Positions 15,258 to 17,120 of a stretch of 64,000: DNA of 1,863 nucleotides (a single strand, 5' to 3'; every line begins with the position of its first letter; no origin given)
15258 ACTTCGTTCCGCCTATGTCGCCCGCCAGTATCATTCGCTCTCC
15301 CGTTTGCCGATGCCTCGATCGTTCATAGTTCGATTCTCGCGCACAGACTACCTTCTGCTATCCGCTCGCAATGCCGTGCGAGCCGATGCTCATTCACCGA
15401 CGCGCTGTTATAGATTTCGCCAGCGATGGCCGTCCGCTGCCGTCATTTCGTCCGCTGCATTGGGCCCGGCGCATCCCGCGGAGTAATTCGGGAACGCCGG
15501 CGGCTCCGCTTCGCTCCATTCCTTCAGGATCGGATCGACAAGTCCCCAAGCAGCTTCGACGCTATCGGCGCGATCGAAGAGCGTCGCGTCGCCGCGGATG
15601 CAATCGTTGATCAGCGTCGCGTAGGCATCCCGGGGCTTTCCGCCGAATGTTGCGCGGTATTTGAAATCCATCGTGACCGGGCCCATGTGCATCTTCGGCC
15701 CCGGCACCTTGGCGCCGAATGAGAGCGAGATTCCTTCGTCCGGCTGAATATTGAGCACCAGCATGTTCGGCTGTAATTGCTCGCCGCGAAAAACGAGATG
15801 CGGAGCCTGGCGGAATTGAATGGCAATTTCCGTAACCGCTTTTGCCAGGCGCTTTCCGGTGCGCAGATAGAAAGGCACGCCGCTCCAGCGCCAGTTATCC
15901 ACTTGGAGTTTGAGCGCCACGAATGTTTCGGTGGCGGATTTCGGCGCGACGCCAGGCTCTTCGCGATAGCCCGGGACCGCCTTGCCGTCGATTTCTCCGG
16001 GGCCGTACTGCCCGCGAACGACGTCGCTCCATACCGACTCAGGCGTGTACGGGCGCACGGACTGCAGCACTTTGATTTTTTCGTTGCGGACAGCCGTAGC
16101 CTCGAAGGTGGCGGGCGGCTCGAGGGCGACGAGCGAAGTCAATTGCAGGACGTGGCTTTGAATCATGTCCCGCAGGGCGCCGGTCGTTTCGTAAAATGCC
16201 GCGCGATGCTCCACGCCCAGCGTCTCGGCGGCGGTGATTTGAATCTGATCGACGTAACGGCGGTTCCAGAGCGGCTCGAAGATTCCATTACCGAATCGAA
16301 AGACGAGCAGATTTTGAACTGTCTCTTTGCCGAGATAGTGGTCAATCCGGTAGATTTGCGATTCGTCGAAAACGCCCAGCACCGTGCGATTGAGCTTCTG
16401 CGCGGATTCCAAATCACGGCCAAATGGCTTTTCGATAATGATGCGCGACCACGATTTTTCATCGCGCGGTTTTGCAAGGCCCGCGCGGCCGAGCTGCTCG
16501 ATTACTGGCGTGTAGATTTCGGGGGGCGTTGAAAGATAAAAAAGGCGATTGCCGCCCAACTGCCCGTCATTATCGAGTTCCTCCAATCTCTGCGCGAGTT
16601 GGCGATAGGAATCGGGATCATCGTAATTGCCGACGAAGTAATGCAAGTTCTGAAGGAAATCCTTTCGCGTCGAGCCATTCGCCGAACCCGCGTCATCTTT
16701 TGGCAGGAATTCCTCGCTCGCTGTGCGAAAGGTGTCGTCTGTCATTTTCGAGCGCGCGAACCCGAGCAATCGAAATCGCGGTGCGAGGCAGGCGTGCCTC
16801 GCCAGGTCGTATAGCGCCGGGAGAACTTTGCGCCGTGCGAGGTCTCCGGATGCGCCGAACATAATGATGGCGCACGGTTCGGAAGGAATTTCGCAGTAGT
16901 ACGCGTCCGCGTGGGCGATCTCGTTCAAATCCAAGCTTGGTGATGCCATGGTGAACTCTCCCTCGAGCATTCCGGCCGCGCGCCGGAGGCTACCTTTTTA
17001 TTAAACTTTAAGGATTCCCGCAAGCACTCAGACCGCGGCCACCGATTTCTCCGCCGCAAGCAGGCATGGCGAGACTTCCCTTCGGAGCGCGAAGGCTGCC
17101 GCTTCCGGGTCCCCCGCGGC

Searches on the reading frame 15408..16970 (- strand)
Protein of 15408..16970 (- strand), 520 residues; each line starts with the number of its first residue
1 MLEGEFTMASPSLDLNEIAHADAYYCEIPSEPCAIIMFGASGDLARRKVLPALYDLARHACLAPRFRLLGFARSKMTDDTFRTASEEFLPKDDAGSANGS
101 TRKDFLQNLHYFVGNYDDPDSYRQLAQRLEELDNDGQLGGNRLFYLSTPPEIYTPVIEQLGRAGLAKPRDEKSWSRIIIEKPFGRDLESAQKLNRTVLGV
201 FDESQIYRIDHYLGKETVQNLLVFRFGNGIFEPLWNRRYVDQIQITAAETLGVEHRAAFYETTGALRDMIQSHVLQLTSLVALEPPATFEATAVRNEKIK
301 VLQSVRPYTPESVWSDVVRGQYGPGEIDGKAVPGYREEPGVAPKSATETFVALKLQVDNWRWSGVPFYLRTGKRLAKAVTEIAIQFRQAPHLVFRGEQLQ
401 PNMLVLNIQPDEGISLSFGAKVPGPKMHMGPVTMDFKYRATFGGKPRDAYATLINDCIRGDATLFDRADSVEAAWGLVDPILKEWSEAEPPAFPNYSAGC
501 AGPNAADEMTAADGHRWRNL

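Call 76: search_protein_families(library=pfam, proteins=[window:15408-16970:-], max_evalue=0.0001)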
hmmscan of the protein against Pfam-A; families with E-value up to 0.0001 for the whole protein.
window:15408-16970:- (520 aa): 2 families
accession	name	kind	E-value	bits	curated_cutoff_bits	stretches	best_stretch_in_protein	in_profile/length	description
PF02781.21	G6PD_C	-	2.6e-123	411.2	27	1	222-518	1-296/296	Glucose-6-phosphate dehydrogenase, C-terminal domain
PF00479.28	G6PD_N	-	1.3e-63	215.4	22.1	1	36-220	1-183/183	Glucose-6-phosphate dehydrogenase, NAD binding domain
